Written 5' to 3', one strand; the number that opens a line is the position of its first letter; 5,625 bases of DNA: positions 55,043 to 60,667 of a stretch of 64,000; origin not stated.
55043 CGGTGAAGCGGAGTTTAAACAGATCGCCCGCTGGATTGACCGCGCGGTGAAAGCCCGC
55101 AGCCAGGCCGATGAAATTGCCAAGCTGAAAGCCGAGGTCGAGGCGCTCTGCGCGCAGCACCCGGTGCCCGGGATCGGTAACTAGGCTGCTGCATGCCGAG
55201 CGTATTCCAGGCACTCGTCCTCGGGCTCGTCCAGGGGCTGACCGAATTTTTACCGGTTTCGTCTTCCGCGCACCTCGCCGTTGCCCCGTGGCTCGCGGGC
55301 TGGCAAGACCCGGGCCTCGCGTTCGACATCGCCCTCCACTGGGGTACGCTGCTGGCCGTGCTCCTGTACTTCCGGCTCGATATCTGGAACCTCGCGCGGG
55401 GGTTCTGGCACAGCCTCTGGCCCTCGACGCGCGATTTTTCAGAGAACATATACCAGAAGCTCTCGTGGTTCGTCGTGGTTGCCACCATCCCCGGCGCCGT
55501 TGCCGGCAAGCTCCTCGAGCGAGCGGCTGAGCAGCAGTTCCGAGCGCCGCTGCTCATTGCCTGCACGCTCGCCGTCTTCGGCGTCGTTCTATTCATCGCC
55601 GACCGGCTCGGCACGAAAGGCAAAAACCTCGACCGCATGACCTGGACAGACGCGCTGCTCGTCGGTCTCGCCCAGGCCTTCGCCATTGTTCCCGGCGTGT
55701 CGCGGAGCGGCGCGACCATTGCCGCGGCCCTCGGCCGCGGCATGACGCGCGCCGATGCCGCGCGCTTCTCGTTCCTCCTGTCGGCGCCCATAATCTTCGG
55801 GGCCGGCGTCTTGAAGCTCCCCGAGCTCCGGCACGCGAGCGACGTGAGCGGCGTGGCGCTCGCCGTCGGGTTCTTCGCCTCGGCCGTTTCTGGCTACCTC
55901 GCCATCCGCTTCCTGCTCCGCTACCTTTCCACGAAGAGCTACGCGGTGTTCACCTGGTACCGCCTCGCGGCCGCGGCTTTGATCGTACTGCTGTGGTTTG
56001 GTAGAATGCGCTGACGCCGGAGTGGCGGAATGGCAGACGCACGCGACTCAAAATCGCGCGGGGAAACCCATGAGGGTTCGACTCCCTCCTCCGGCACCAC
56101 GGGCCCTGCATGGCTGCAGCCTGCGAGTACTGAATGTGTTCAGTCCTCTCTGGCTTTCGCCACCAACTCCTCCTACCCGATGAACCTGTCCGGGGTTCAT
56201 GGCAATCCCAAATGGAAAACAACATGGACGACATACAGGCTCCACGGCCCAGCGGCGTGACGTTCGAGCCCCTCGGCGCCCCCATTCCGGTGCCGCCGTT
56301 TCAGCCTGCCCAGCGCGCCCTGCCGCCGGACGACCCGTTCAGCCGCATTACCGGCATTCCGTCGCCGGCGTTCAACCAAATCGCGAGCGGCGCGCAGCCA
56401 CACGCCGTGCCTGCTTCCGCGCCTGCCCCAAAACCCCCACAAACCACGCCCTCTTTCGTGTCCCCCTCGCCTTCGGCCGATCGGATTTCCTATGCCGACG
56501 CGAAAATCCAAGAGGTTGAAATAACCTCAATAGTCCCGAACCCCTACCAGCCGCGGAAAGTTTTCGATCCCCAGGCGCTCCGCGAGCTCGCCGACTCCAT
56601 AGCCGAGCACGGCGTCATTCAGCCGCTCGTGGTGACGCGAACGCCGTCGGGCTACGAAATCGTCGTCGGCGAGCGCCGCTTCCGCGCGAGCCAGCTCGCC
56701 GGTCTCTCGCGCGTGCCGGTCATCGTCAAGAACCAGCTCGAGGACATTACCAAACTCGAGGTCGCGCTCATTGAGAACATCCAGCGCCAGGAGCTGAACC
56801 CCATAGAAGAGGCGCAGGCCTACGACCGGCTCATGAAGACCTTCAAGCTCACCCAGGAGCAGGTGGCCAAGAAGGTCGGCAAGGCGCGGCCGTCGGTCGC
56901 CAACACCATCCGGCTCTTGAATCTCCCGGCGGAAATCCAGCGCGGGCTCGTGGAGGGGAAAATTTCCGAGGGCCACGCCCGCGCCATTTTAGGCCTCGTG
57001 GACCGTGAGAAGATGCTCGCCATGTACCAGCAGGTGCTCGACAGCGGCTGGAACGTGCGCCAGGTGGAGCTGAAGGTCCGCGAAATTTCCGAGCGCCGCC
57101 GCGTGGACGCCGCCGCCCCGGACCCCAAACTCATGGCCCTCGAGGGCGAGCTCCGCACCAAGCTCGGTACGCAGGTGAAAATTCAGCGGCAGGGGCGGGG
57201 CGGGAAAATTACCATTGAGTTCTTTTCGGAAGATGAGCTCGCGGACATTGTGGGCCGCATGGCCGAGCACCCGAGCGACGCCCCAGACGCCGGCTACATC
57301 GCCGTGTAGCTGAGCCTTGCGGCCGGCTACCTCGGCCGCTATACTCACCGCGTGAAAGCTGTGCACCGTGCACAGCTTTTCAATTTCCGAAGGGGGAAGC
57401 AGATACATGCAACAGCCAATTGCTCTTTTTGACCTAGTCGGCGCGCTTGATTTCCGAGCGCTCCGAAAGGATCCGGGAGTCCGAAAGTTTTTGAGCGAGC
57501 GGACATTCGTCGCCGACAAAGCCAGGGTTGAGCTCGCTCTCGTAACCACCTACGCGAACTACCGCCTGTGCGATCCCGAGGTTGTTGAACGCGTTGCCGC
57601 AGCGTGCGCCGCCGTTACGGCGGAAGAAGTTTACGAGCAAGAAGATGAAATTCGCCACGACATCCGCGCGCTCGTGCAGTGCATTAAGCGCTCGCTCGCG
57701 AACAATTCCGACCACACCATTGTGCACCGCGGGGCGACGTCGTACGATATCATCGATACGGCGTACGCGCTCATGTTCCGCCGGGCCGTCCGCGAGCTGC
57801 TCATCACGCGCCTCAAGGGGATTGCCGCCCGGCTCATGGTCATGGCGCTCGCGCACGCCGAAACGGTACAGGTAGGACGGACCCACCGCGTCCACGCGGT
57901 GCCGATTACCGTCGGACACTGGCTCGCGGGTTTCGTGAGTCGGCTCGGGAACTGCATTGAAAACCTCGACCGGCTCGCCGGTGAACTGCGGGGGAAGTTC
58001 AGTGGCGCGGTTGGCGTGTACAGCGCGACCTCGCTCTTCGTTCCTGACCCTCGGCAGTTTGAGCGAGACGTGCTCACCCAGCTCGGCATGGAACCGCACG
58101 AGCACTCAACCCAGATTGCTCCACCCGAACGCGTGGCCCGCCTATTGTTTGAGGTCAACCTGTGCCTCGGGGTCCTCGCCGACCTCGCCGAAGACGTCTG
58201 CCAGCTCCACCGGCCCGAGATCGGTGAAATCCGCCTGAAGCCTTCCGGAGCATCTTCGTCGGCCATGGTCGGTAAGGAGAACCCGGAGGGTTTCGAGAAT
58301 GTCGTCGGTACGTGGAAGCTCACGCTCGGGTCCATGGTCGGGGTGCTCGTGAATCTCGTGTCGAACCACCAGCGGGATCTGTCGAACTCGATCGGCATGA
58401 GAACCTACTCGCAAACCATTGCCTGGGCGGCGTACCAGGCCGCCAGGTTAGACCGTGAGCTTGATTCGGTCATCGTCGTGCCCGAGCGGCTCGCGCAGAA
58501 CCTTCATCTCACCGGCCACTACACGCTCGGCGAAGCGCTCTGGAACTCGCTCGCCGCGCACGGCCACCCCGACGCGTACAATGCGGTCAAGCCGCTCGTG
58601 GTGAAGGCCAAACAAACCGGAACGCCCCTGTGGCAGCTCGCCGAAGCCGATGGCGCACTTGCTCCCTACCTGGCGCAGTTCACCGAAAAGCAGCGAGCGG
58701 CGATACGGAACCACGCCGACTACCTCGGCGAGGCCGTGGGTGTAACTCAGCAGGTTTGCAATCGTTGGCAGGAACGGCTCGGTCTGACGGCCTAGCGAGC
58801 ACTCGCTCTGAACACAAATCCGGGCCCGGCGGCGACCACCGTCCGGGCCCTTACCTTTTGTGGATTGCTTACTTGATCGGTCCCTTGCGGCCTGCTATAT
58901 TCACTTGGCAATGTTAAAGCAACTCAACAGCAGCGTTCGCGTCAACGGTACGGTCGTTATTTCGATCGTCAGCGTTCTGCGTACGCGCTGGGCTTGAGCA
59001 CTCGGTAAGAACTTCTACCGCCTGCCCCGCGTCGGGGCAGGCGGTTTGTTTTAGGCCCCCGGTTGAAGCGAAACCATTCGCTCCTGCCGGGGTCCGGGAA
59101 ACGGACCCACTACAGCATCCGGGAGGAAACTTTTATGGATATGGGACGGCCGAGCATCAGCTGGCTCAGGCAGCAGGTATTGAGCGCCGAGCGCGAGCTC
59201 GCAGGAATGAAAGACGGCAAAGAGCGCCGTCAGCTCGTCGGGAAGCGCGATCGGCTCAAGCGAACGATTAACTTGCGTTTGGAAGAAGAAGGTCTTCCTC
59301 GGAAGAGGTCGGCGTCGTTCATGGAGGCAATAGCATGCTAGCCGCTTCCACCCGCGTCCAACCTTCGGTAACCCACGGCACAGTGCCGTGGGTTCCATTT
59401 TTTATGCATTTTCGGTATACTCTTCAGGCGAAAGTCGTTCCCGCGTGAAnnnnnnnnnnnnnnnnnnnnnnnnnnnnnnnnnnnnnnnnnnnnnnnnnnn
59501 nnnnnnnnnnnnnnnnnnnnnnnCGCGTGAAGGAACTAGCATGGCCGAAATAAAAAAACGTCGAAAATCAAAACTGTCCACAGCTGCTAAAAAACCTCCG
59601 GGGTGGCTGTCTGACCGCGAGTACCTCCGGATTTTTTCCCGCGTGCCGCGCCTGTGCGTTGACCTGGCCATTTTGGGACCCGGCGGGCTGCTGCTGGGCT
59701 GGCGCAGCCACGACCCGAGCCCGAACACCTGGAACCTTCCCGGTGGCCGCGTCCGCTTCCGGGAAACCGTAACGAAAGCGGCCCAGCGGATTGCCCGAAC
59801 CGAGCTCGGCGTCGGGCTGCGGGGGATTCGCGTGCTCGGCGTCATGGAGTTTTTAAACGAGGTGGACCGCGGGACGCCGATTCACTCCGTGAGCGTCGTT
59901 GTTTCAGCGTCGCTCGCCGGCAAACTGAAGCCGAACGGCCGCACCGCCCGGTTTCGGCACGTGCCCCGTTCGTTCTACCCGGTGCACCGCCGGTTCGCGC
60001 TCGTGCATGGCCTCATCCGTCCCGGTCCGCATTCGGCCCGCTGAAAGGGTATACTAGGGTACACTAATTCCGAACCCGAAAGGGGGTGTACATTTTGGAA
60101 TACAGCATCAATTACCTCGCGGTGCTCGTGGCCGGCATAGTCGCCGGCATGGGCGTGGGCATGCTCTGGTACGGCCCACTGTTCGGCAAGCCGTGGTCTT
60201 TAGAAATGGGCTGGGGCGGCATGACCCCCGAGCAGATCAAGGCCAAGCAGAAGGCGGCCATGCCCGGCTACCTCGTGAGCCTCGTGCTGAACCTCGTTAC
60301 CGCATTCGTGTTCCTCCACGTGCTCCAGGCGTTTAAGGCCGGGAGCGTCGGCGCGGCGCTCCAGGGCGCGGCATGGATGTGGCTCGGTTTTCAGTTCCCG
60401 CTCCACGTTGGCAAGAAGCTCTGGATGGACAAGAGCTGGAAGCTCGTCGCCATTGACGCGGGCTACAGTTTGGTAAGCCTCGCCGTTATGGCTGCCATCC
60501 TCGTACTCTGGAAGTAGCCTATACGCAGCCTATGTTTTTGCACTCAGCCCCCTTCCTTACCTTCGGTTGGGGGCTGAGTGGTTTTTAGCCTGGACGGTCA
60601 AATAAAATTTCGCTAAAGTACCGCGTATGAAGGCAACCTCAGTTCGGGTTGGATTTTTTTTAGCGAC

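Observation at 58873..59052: Self-contained promoter - 28-codon hydrophobic ORF - terminator unit (candidate small toxin-like peptide or sRNA)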

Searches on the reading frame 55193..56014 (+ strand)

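Call 9: search_protein_families(library=pfam, proteins=[window:55193-56014:+], max_evalue=0.01)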
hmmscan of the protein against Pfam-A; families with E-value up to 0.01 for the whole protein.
window:55193-56014:+ (273 aa): 1 family
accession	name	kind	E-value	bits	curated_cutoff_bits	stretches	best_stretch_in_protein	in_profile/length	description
PF02673.24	BacA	-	1.2e-82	278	33.4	1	7-262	1-256/257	Bacitracin resistance protein BacA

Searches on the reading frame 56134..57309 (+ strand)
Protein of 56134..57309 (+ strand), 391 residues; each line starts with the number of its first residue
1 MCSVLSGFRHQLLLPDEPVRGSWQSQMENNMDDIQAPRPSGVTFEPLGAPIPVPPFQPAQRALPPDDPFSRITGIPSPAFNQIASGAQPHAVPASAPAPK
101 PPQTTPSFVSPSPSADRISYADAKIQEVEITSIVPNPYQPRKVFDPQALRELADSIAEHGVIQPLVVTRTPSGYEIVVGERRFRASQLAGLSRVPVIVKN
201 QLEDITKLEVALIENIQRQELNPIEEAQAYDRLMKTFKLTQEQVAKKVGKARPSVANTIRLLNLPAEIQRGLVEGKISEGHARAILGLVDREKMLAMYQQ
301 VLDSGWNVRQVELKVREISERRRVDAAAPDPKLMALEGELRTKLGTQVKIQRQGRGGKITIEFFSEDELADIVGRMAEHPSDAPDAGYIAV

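Call 9: search_protein_families(library=pfam, proteins=[window:56134-57309:+], max_evalue=0.01)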
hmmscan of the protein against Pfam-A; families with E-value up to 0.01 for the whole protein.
window:56134-57309:+ (391 aa): 3 families
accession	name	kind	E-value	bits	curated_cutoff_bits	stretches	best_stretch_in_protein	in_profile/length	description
PF17762.8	HTH_ParB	-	5.8e-38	129.6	22.6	1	219-319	1-101/102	ParB HTH domain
PF02195.25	ParB_N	-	1.5e-32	111.9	26.3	1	124-217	2-95/95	ParB N-terminal domain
PF23552.2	ParB_C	-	2.9e-11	43.1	23.8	1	329-375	1-48/50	ParB dimerisation domain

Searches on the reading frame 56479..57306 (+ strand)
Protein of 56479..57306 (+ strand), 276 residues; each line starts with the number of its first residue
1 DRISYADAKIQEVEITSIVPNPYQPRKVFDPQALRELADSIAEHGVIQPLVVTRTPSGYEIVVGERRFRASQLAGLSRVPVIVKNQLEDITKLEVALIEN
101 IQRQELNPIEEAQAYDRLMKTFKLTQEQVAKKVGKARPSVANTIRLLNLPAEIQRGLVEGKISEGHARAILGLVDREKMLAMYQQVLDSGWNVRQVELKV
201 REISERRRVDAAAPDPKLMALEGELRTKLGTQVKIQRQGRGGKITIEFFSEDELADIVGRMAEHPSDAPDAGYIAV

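Call 37: find_related_loci(query=A2, collection=metagenome_contigs, flank=2500)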
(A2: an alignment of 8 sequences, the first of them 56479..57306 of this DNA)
Query A2 (276 aa) in metagenome_contigs; peptide patterns used: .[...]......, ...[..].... (x = any residue, [..] = any of these).
600 stretches matched a pattern (row limit reached: there are more); 560 encode a relative of the query (tblastn E <= 1e-3); the best 80 are kept; 80 distinct loci.
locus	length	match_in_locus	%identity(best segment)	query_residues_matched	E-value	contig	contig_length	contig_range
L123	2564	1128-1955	73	1-276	8e-143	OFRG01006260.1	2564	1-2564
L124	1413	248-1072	72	1-276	3e-147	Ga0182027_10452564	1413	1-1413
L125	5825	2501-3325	74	1-276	4e-135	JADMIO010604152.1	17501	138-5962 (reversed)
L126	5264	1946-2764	72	3-276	1e-133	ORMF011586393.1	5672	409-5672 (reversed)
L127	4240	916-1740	69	1-276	2e-132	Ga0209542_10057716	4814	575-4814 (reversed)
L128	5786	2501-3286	77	1-262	4e-129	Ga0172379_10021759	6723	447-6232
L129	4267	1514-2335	70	1-276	8e-130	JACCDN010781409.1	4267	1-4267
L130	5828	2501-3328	68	1-276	6e-125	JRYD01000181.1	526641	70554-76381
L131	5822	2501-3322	68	1-276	1e-124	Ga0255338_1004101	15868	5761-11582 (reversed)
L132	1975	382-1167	71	1-262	5e-133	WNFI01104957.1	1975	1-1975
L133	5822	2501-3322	67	1-276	1e-123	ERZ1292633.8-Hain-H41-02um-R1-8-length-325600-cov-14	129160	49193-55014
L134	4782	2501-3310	67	1-270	4e-122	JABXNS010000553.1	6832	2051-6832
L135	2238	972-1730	51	12-261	3e-85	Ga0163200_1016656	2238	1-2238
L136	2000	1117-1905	50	10-275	2e-86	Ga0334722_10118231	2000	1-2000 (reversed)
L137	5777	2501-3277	52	4-259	5e-81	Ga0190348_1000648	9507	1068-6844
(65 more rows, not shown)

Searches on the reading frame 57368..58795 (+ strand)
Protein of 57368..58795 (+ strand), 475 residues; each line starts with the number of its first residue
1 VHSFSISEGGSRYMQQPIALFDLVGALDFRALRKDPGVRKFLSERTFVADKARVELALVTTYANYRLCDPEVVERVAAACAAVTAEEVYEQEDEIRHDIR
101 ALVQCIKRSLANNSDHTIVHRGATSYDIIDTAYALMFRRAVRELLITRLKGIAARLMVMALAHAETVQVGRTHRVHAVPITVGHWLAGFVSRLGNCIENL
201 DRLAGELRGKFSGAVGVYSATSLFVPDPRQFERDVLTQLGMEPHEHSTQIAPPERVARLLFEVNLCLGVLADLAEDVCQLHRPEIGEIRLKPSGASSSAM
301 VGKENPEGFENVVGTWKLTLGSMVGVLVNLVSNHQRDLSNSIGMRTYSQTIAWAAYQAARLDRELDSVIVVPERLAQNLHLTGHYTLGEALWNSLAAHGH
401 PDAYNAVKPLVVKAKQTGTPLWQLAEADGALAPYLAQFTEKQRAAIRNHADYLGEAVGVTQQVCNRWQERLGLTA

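Call 9: search_protein_families(library=pfam, proteins=[window:57368-58795:+], max_evalue=0.01)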
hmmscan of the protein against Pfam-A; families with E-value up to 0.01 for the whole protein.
window:57368-58795:+ (475 aa): 2 families
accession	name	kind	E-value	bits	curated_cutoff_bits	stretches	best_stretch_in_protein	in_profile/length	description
PF00206.25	Lyase_1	-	3.2e-32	112.6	27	1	94-314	78-305/312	Lyase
PF08328.16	ASL_C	-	1.8e-08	34.8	35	1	332-421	1-89/115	Adenylosuccinate lyase C-terminal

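Call 10: find_encoding_contigs(protein=window:57368-58795:+, flank=5000, max_places=6)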
Protein window:57368-58795:+ (475 aa): no gene with exactly this product is on record in the collection.

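Call 11: find_related_loci(query=window:57368-58795:+, collection=genome_contigs, flank=4000)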
Query window:57368-58795:+ (475 aa) in genome_contigs; peptide patterns used: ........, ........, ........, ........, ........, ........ (x = any residue, [..] = any of these).
28 stretches matched a pattern, but none encodes a relative of the query by tblastn (E <= 1e-3).
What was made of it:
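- Tried and rejected: A PurB-based scan of genome_contigs found no relatives (call 11).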

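Call 12: find_encoding_contigs(protein=window:57407-58795:+, flank=5000, max_places=6)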
Protein window:57407-58795:+ (462 aa): no gene with exactly this product is on record in the collection.

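Call 13: find_homologous_proteins(query=window:57407-58795:+)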
Query window:57407-58795:+ (462 aa): 3206 proteins with E <= 0.001 among 8000 candidates; the best 120 are listed.
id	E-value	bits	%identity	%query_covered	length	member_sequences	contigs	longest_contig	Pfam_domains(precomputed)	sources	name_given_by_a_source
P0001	0.0e+0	1037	100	100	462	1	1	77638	PF08328.17,PF00206.26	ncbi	-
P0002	4.5e-123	429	48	99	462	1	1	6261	PF08328.17,PF00206.26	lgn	-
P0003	1.5e-117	411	46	99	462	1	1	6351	PF08328.17,PF00206.26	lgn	-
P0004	4.9e-113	396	47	98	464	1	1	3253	PF10397.15,PF08328.17,PF00206.26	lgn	-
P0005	5.2e-113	396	47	94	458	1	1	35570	PF10397.15,PF08328.17,PF00206.26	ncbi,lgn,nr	ncbi:MAG: adenylosuccinate lyase [Patescibacteria group bacterium]|nr:adenylosuccinate lyase [Patesc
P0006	1.3e-112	395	45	98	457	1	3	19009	PF08328.17,PF00206.26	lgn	-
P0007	1.3e-112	395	45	98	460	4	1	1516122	PF10397.15,PF08328.17,PF00206.26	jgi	jgi:adenylosuccinate lyase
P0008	1.8e-111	391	45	98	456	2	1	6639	PF10397.15,PF08328.17,PF00206.26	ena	-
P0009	4.0e-111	390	45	98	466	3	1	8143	PF08328.17,PF00206.26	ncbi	-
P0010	4.3e-111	390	45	99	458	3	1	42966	PF08328.17,PF00206.26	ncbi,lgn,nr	ncbi:adenylosuccinate lyase [Patescibacteria group bacterium]|nr:MAG: adenylosuccinate lyase [Patesc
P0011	6.3e-111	389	44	98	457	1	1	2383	PF08328.17,PF00206.26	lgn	-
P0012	7.6e-111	389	45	98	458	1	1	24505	PF08328.17,PF00206.26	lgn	-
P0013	1.4e-110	388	44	98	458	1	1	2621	PF08328.17,PF00206.26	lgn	-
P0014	1.6e-110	388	45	98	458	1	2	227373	PF08328.17,PF00206.26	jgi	jgi:adenylosuccinate lyase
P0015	2.1e-110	388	44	98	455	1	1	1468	PF10397.15,PF08328.17,PF00206.26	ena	-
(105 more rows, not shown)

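Call 14: find_encoding_contigs(protein=P0001, flank=3000, max_places=4)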
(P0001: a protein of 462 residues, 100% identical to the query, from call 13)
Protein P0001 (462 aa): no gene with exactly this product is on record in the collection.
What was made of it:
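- Tried and rejected: Exact look-ups of the PurB protein were not on record (calls 10, 12, 14).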

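Call 18: find_encoding_contigs(protein=P0002, flank=4000, max_places=2)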
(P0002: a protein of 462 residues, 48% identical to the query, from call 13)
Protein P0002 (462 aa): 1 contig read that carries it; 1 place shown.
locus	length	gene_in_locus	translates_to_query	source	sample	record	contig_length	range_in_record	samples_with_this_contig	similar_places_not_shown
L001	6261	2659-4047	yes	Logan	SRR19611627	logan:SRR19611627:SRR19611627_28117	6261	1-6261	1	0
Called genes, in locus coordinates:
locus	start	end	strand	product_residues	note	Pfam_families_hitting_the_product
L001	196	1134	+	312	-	PF02195:ParB_N, PF17762:HTH_ParB, PF23552:ParB_C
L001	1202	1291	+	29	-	-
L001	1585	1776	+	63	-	-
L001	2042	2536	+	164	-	PF05163:DinB (faint)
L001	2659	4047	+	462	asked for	PF00206:Lyase_1, PF08328:ASL_C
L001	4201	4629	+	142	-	PF08570:DUF1761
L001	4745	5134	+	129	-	PF14325:DUF4383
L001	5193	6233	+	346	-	PF11258:DUF3048, PF17479:DUF3048_C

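Call 19: find_encoding_contigs(protein=P0005, flank=4000, max_places=2)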
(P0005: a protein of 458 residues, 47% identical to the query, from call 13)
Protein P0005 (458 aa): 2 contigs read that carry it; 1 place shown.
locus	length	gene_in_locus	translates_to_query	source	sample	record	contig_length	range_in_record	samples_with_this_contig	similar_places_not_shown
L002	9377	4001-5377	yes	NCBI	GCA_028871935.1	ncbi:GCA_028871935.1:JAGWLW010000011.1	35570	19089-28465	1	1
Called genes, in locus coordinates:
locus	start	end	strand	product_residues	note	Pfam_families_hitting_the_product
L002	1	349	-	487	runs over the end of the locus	PF01743:PolyA_pol, PF12627:PolyA_pol_RNAbd, PF01966:HD, PF13735:tRNA_NucTran2_2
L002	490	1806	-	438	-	PF08245:Mur_ligase_M, PF02875:Mur_ligase_C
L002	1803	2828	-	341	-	PF02388:FemAB, PF13480:Acetyltransf_6, PF02388:FemAB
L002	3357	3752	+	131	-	PF02021:UPF0102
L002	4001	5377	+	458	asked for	PF00206:Lyase_1, PF10397:ADSL_C (faint), PF08328:ASL_C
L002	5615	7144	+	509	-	PF00117:GATase, PF07722:Peptidase_C26, PF02540:NAD_synthase (weak), PF00958:GMP_synt_C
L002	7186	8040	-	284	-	PF01427:Peptidase_M15, PF02557:VanY (weak)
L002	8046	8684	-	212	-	PF01502:PRA-CH, PF01503:PRA-PH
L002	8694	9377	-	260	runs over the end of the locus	PF09084:NMT1 (weak), PF01634:HisG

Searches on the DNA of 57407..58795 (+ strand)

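Call 31: search_rna_families(sources=[L001, L100, L106, L121, L108, L087, L114, L032, L074, L009, L093], threshold=gathering)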
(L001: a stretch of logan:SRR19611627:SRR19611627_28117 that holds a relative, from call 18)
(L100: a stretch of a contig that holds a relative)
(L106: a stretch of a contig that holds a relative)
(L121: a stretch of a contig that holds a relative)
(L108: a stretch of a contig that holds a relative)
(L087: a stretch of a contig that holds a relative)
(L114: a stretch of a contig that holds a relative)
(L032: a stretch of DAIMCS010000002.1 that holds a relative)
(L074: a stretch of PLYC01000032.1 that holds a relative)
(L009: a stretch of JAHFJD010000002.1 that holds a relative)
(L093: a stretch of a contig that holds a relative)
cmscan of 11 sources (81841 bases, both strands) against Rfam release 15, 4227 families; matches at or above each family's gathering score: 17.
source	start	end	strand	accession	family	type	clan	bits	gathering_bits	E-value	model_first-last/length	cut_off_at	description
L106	3936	4006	+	RF00005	tRNA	Gene; tRNA;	CL00001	63.6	29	2.3e-11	1-71/71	no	tRNA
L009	3685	3755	-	RF00005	tRNA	Gene; tRNA;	CL00001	62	29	6.3e-11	1-71/71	no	tRNA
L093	1306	1376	-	RF00005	tRNA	Gene; tRNA;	CL00001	58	29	7.9e-10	1-71/71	no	tRNA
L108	3648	3718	+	RF00005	tRNA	Gene; tRNA;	CL00001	57.5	29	1.1e-09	1-71/71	no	tRNA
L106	6209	6289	-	RF00005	tRNA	Gene; tRNA;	CL00001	56.3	29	2.4e-09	1-71/71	no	tRNA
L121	4737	4817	-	RF00005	tRNA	Gene; tRNA;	CL00001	56.3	29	2.4e-09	1-71/71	no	tRNA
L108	6105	6185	+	RF00005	tRNA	Gene; tRNA;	CL00001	56.3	29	2.4e-09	1-71/71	no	tRNA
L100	718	788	-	RF00005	tRNA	Gene; tRNA;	CL00001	55.8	29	3.2e-09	1-71/71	no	tRNA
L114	4808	4878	-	RF00005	tRNA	Gene; tRNA;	CL00001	55.8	29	3.2e-09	1-71/71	no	tRNA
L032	1803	1873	-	RF00005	tRNA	Gene; tRNA;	CL00001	55.8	29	3.2e-09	1-71/71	no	tRNA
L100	3174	3255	+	RF00005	tRNA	Gene; tRNA;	CL00001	55.3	29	4.4e-09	1-71/71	no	tRNA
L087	3646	3727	+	RF00005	tRNA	Gene; tRNA;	CL00001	55.3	29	4.4e-09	1-71/71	no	tRNA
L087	6547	6617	+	RF00005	tRNA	Gene; tRNA;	CL00001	55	29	5.5e-09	1-71/71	no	tRNA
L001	1894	1964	+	RF00005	tRNA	Gene; tRNA;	CL00001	52.5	29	2.6e-08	1-71/71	no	tRNA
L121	1810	1880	-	RF00005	tRNA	Gene; tRNA;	CL00001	51.4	29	5.3e-08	1-71/71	no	tRNA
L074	5360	5430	+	RF00005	tRNA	Gene; tRNA;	CL00001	51.4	29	5.3e-08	1-71/71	no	tRNA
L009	4564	4634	-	RF00005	tRNA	Gene; tRNA;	CL00001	44.7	29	3.7e-06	1-71/71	no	tRNA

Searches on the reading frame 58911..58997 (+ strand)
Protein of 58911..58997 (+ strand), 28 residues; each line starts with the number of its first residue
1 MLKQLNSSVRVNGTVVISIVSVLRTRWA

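Call 9: search_protein_families(library=pfam, proteins=[window:58911-58997:+], max_evalue=0.01)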
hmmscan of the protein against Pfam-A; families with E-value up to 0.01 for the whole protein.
window:58911-58997:+ (28 aa): 0 families

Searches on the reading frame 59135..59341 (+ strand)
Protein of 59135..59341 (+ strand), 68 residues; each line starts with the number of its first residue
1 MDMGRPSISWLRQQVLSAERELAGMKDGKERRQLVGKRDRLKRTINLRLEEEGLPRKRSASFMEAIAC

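Call 9: search_protein_families(library=pfam, proteins=[window:59135-59341:+], max_evalue=0.01)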
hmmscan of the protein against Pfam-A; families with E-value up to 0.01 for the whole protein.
window:59135-59341:+ (68 aa): 0 families

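Call 17: find_homologous_proteins(query=window:59135-59338:+, max_evalue=10)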
Query window:59135-59338:+ (68 aa): 1 proteins with E <= 10 among 2 candidates.
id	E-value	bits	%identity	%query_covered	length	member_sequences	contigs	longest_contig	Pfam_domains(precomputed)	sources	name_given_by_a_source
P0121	1.1e-35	137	100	100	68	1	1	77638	-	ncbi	-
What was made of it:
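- Tried and rejected: The 68-aa downstream protein is an orphan in the 5.8-billion-protein search (call 17).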

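Call 49: search_protein_families(library=pfam, proteins=[window:59135-59338:+], max_evalue=1)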
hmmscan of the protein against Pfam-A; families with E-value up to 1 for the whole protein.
seq(68 aa): 0 families
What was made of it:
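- On Amino-acid-operon attenuator subclass (trpL/hisL type): The downstream products are small proteins of unknown function with no Pfam family (calls 9, 49).
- Tried and rejected: It has no Pfam family, and neither do nine analogous downstream ORFs (calls 9, 49).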

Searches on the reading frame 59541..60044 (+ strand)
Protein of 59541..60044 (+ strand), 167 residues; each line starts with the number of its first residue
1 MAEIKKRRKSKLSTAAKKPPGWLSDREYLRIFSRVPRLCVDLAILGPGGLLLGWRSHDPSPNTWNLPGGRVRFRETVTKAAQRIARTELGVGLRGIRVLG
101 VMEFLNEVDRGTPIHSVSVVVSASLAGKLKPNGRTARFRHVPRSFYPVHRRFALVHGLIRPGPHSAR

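Call 9: search_protein_families(library=pfam, proteins=[window:59541-60044:+], max_evalue=0.01)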
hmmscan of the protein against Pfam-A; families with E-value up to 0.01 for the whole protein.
window:59541-60044:+ (167 aa): 1 family
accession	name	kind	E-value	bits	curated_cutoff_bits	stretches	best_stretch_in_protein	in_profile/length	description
PF00293.34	NUDIX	-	6.7e-13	49.2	21.1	1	37-141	3-110/134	NUDIX domain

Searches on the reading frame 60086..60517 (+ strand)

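Call 9: search_protein_families(library=pfam, proteins=[window:60086-60517:+], max_evalue=0.01)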
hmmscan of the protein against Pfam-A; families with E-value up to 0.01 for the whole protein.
window:60086-60517:+ (143 aa): 1 family
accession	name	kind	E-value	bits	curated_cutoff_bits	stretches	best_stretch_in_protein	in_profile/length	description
PF08570.15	DUF1761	-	4.4e-29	101.7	31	1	14-139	3-122/123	Protein of unknown function (DUF1761)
